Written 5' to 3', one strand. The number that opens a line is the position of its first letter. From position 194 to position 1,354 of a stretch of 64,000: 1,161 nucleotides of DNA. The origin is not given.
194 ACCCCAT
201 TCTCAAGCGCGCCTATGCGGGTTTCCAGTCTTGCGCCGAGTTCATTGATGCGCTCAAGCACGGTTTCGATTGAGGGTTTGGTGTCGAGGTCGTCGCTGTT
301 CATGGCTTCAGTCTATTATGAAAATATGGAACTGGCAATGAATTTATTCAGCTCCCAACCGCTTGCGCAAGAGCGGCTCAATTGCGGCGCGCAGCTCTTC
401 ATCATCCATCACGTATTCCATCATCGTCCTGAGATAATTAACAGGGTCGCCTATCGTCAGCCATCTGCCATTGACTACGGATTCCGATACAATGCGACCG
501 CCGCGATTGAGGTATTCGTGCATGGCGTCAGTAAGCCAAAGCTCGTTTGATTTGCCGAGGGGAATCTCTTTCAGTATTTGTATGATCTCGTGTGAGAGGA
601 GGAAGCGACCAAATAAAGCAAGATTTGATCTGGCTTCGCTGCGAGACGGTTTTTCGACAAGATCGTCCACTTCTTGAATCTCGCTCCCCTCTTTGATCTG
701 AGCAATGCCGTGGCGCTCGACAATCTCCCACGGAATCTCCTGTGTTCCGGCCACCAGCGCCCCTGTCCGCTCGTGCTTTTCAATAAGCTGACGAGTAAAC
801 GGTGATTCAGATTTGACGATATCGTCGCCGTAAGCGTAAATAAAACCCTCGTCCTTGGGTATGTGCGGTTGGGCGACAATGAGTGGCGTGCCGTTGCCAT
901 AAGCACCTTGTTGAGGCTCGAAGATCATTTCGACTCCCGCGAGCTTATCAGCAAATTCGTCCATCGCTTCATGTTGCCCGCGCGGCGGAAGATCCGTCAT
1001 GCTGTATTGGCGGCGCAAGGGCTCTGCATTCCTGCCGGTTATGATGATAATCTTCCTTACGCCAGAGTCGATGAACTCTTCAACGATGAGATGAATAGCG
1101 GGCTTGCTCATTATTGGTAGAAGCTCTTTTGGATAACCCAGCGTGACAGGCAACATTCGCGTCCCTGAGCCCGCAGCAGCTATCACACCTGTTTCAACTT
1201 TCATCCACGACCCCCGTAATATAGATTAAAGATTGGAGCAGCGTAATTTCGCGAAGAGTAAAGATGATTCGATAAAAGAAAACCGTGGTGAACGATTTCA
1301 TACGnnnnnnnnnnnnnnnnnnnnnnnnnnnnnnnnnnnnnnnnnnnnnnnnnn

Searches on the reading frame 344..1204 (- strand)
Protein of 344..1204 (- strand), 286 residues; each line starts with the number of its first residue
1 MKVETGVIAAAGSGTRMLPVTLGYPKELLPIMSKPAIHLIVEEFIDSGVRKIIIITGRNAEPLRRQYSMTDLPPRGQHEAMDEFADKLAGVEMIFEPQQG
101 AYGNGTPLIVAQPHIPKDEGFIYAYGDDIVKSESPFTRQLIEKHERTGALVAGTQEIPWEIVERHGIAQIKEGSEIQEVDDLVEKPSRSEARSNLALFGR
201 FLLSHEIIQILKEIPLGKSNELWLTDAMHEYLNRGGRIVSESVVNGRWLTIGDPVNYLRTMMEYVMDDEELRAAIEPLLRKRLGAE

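Call 54: search_protein_families(library=pfam, alignment_id=A6, max_evalue=0.000001)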
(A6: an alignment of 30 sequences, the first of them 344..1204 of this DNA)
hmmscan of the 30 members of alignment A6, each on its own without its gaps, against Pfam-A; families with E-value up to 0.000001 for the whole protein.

A. member 1, window:344-1204:- (286 aa): 2 families
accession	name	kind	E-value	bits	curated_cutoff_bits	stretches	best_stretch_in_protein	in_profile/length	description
PF00483.29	NTP_transferase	-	9.3e-24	84.8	21.2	1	6-264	2-242/245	Nucleotidyl transferase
PF12804.13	NTP_transf_3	-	9.8e-07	29.5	27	0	6-155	1-124/160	MobA-like NTP transferase domain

B. families by the number of members that match (of 30 scanned): 44 families (the first 25 are shown)
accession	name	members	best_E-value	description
PF00155.27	Aminotran_1_2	2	6.6e-39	Aminotransferase class I and II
PF01842.31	ACT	2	2e-16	ACT domain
PF01680.23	SOR_SNZ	1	3.7e-106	SOR/SNZ family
PF04127.22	DFP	1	3.5e-75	DNA/pantothenate metabolism flavoprotein C-terminal domain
PF02567.21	PhzC-PhzF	1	2.4e-65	Phenazine biosynthesis-like protein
PF00742.24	Homoserine_dh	1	5.2e-64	Homoserine dehydrogenase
PF02541.22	Ppx-GppA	1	1.3e-63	Ppx/GppA phosphatase family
PF01135.25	PCMT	1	1e-61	Protein-L-isoaspartate(D-aspartate) O-methyltransferase (PCMT)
PF01975.23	SurE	1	5.4e-61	Survival protein SurE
PF01923.23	Cob_adeno_trans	1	3.4e-60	Cobalamin adenosyltransferase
PF01174.25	SNO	1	4.4e-57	SNO glutamine amidotransferase family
PF00696.33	AA_kinase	1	7.4e-54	Amino acid kinase family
PF00625.27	Guanylate_kin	1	8.4e-45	Guanylate kinase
PF08340.16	YicC-like_C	1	2.5e-43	Endoribonuclease YicC-like, C-terminal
PF02457.21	DAC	1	4.3e-41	DisA bacterial checkpoint controller nucleotide-binding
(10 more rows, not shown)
